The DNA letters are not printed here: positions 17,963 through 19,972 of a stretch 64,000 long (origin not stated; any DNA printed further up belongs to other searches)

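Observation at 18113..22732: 1000-residue uninterrupted coiled coil in a membrane-anchored protein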

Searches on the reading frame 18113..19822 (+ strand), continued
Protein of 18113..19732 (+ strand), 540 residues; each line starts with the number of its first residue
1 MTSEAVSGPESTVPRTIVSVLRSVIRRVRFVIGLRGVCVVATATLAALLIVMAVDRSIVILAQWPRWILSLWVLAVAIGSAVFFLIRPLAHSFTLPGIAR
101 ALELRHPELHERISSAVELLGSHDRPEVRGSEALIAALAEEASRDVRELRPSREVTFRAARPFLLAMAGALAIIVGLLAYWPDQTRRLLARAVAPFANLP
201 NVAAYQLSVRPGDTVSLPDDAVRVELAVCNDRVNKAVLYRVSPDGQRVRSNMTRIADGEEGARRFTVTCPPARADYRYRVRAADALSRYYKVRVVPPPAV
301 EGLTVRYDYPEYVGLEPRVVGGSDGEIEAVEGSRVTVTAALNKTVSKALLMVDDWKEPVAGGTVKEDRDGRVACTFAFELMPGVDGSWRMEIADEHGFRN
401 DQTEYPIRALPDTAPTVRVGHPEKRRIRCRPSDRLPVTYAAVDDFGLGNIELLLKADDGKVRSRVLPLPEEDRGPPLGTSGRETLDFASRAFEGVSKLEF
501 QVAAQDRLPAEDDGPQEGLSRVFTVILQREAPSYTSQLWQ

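Call 76: search_protein_families(library=pfam, proteins=[L081:3832-4872:+, L081:4955-5917:+, L081:6090-8141:+, L081:8164-11970:+, L081:12045-14726:+], max_evalue=0.001)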
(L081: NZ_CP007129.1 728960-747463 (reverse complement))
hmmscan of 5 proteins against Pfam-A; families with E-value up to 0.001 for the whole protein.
L081:3832-4872:+ (346 aa): 4 families
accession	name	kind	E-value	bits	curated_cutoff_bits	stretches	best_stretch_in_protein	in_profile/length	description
PF07726.17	AAA_3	-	1.3e-59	200.2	27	1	59-192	2-131/131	ATPase family associated with various cellular activities (AAA)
PF17863.7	AAA_lid_2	-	6.3e-17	61.5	22.7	1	267-334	6-73/74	AAA lid domain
PF07728.20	AAA_5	-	6.7e-13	49.3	22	1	59-190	2-139/139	AAA domain (dynein-related subfamily)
PF20030.5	bpMoxR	-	1.8e-10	40.7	27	1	31-207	6-177/205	MoxR domain in the MoxR-vWA-beta-propeller ternary systems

L081:4955-5917:+ (320 aa): 3 families
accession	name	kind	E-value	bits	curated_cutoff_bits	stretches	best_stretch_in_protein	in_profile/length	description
PF01882.25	DUF58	-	5.3e-41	140.6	23.4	1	68-279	1-214/216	Protein of unknown function DUF58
PF13519.12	VWA_2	-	3.7e-09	37.6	27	1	105-208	1-105/107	von Willebrand factor type A domain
PF05762.20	VWA_CoxE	-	5.4e-05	23.2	26.4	1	95-240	49-192/222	VWA domain containing CoxE-like protein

L081:6090-8141:+ (683 aa): 3 families
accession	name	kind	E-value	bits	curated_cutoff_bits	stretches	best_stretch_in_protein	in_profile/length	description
PF07584.16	BatA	-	1.2e-18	67.7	25.9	1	1-78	1-77/77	Aerotolerance regulator N-terminal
PF13519.12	VWA_2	-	7e-10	39.9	27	1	96-196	1-106/107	von Willebrand factor type A domain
PF07090.17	GATase1_like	-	0.0007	19.7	27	0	392-516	98-224/247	Putative glutamine amidotransferase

L081:8164-11970:+ (1268 aa): 1 family
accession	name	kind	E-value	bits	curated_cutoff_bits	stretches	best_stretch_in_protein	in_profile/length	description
PF13779.11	DUF4175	-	2.9e-06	26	27.3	1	507-671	621-766/825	Domain of unknown function (DUF4175)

L081:12045-14726:+ (893 aa): 2 families
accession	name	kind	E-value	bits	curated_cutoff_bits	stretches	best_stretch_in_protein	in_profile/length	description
PF12704.14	MacB_PCD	-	8.3e-43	147.5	27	2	109-325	1-206/207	MacB-like periplasmic core domain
PF02687.27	FtsX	-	2.5e-22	79.6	25.5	2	773-886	2-120/120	FtsX-like permease C-terminal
